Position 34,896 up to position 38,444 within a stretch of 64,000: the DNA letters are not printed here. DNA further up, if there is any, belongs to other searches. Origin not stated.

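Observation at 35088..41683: A translationally coupled gene pair: a ~1070-aa secreted protein of unknown function and a 1129-aa S8 subtilase with a long C-terminal extension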

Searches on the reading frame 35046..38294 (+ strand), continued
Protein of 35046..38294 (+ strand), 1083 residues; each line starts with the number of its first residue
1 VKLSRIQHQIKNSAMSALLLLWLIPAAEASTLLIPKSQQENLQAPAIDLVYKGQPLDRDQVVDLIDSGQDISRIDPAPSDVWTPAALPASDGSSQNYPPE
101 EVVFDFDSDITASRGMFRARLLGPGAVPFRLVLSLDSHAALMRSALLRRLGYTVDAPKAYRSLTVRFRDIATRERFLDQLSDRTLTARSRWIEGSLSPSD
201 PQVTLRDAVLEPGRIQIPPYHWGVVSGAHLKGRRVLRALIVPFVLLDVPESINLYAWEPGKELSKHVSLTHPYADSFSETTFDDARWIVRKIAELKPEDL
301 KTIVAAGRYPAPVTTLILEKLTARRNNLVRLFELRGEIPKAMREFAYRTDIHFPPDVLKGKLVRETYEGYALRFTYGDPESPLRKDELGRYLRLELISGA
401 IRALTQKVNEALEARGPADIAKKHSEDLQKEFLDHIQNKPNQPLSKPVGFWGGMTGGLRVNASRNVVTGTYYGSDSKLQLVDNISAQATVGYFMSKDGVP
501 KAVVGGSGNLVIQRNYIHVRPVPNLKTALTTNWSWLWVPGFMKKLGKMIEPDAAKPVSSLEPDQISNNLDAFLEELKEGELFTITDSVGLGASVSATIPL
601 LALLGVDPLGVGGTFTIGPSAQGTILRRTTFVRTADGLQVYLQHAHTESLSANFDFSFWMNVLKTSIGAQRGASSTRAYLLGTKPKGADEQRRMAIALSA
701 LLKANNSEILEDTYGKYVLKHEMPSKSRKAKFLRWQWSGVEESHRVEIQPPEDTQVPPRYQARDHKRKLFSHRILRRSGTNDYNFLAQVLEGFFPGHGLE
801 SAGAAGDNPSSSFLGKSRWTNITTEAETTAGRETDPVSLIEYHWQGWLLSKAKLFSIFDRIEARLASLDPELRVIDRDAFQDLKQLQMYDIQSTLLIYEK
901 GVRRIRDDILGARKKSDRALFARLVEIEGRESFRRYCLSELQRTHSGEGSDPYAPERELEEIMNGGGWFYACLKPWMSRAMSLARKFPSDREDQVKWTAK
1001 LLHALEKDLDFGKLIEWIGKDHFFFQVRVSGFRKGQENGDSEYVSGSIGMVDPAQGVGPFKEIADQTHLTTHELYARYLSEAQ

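Call 42: predict_structure(alignment_id=A1)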
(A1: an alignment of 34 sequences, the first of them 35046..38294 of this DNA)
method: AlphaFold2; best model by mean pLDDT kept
length: 1083 residues; sequences in the alignment: 34
mean_pLDDT: 84.7   pTM: 0.78
mean pLDDT of the five models: 84.7, 84.5, 83.2, 82.2, 78.5
residues with pLDDT >= 90: 470; 70-90: 493; 50-70: 83; < 50: 37
segments of 3 or more residues with pLDDT < 50: 1-5, 20-28, 607-609, 797-804, 948-950, 952-954, 963-966
pLDDT, mean of each block of 10 residues (from residue 1): 49 52 42 76 75 87 86 91 93 86 93 88 92 92 96 93 95 94 88 88 94 84 84 91 88 71 85 86 93 94 95 92 91 88 87 84 86 67 68 81 83 81 87 88 81 89 81 80 92 84 87 93 83 82 85 80 89 88 93 87 56 82 94 91 95 87 92 96 90 91 88 93 95 92 97 86 93 95 82 58 61 87 95 90 92 93 78 76 85 93 94 89 91 86 60 52 54 86 92 96 92 89 90 70 82 72 90 89 58
secondary structure, 60 per line:
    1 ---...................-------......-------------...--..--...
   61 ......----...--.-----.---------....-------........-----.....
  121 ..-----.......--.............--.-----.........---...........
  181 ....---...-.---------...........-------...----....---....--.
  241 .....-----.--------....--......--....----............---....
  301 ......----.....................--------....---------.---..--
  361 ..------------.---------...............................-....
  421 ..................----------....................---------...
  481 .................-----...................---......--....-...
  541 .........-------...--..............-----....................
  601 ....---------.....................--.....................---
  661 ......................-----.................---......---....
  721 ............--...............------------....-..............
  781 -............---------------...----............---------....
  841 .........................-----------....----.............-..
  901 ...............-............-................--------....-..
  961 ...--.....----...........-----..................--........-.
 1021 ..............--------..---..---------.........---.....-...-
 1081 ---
elements in order (helices of 4 or more, strands of 3 or more residues): H4-22 E30-35 E49-51 H58-66 H92-95 E103-110 E116-122 E128-134 H137-149 E158-166 H170-184 E202-212 H227-230 H234-237 H240-245 E260-263 E266-271 H274-277 H282-293 H297-306 H311-331 H340-343 H385-412 E413-415 H417-438 E449-468 E478-497 E503-521 H525-530 H533-536 H538-549 H562-575 E581-599 H600-604 E614-634 E637-657 E661-682 H688-704 H708-713 E717-732 E735-749 H762-765 E767-780 H782-793 E816-827 E837-850 H851-865 H877-880 E885-897 H899-915 H917-928 H930-945 H954-957 E959-963 E966-970 H975-985 H991-1008 H1011-1018 E1023-1034 H1059-1067 H1071-1075

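Call 45: fold_search(model_id=the predicted structure, library=pdb)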
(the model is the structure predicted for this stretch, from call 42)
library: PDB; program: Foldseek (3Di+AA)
matches with E <= 10: 434; with E <= 0.001: 0
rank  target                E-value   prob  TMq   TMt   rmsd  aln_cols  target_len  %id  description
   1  8s34_A                1.3e-02  0.38  0.11  0.14  21.9       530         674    9  Ferric-mycobactin receptor (FemA) in complex with aeruginic acid (released 2025-02-26)
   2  9ens_A                2.0e-02  0.10  0.07  0.06  34.0       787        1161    8  Cleavage product of vitellogenin from the honey bee hemolymph (released 2025-03-26)
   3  8a60_A                2.7e-02  0.14  0.10  0.12  24.2       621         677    7  Crystal structure of FhuA in complex with the superinfection exclusion lipoprotein Llp (released 2022-10-05)
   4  3slt                  2.8e-02  0.60  0.11  0.28  18.8       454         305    8  Pre-cleavage Structure of the Autotransporter EspP - N1023S Mutant (released 2011-11-16)
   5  2x55                  4.1e-02  0.80  0.10  0.32  23.1       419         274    8  Yersinia Pestis Plasminogen Activator Pla (Native) (released 2010-07-28)
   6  8bnz_P                4.3e-02  0.60  0.10  0.26  19.3       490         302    8  BAM-EspP complex structure with BamA-G431C/EspP-N1293C mutations in nanodisc (released 2023-04-26)
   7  8bo2_P                4.5e-02  0.60  0.12  0.32  18.8       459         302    7  BAM-EspP complex structure with BamA-S425C/EspP-S1299C mutations in nanodisc (released 2023-04-26)
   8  9ex3_A                4.9e-02  0.25  0.11  0.15  21.7       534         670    9  Ferric-mycobactin receptor (FemA) in complex with dihydroaeruginoic acid (released 2025-02-26)
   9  9a34_MODEL_1_A        5.2e-02  0.84  0.12  0.29  13.8       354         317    8  Model of E. coli OmpT by in-cell photo-crosslinking MS and deep learning (released 2023-02-24)
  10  2x56                  5.9e-02  0.75  0.10  0.32  23.2       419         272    8  Yersinia Pestis Plasminogen Activator Pla (Native) (released 2010-07-28)
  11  2grx_A                7.2e-02  0.13  0.11  0.14  22.4       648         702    6  Crystal structure of TonB in complex with FhuA, E. coli outer membrane receptor for ferrichrome (released 2006-06-13)
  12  3aeh_A                7.5e-02  0.69  0.10  0.30  20.1       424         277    7  Integral membrane domain of autotransporter Hbp (released 2010-07-07)
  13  3qlb_B                8.7e-02  0.16  0.11  0.15  21.9       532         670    9  Enantiopyochelin outer membrane TonB-dependent transporter from Pseudomonas fluorescens bound to the ferri-enantiopyoc (released 2011-12-07)
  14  9enr_A                8.7e-02  0.08  0.09  0.07  39.2       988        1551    8  Vitellogenin from the honey bee hemolymph (released 2025-03-26)
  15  6zlt_B                1.0e-01  0.08  0.09  0.10  36.2       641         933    9  Open-open state of the Bt1762-Bt1763 levan transport system (released 2020-11-11)
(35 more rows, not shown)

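Call 46: search_protein_representatives(alignment_id=A1)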
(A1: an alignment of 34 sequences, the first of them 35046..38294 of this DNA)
Query: 34 sequences, 1068 profile positions. Proteins with E-value up to 0.001 (for the whole library): 1059; up to 1e-10: 735; up to 1e-30: 449. The best 150 are listed.
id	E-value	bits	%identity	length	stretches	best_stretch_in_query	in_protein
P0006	0.0e+00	1481.5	-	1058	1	33-1068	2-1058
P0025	0.0e+00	1469.9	-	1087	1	9-1068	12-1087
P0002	0.0e+00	1460.4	-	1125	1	3-1067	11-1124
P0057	0.0e+00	1454.1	-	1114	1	14-1067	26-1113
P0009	0.0e+00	1444.4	-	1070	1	11-1068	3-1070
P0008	0.0e+00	1409.6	-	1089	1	6-1068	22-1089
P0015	0.0e+00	1406.4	-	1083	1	13-1068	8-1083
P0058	0.0e+00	1406.0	-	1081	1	13-1068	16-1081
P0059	0.0e+00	1316.5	-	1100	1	7-1068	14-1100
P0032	0.0e+00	1275.7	-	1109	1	8-1067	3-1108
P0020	0.0e+00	1271.3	-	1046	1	5-1068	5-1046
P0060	0.0e+00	1271.0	-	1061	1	10-1068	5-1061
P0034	0.0e+00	1261.8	-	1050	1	12-1068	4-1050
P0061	0.0e+00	1237.1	-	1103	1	13-1067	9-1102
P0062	0.0e+00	1232.2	-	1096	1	13-1068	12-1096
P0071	0.0e+00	1138.0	-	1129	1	11-1068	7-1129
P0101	1.3e-256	871.0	-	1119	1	9-1059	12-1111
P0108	1.0e-243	828.3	-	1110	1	10-1059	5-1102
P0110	1.2e-242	824.8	-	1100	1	35-1059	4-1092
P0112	9.4e-241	818.5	-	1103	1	10-1059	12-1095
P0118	3.1e-231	787.0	-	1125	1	11-1059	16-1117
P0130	1.9e-211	721.5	-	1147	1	68-1059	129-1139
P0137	7.9e-203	692.9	-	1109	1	18-1059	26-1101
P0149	1.6e-185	635.6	-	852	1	276-1059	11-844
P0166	8.8e-173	593.4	-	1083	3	194-895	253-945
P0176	1.8e-167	575.9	-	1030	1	14-1059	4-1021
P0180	7.0e-166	570.6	-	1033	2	14-902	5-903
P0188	1.4e-161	556.4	-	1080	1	32-1059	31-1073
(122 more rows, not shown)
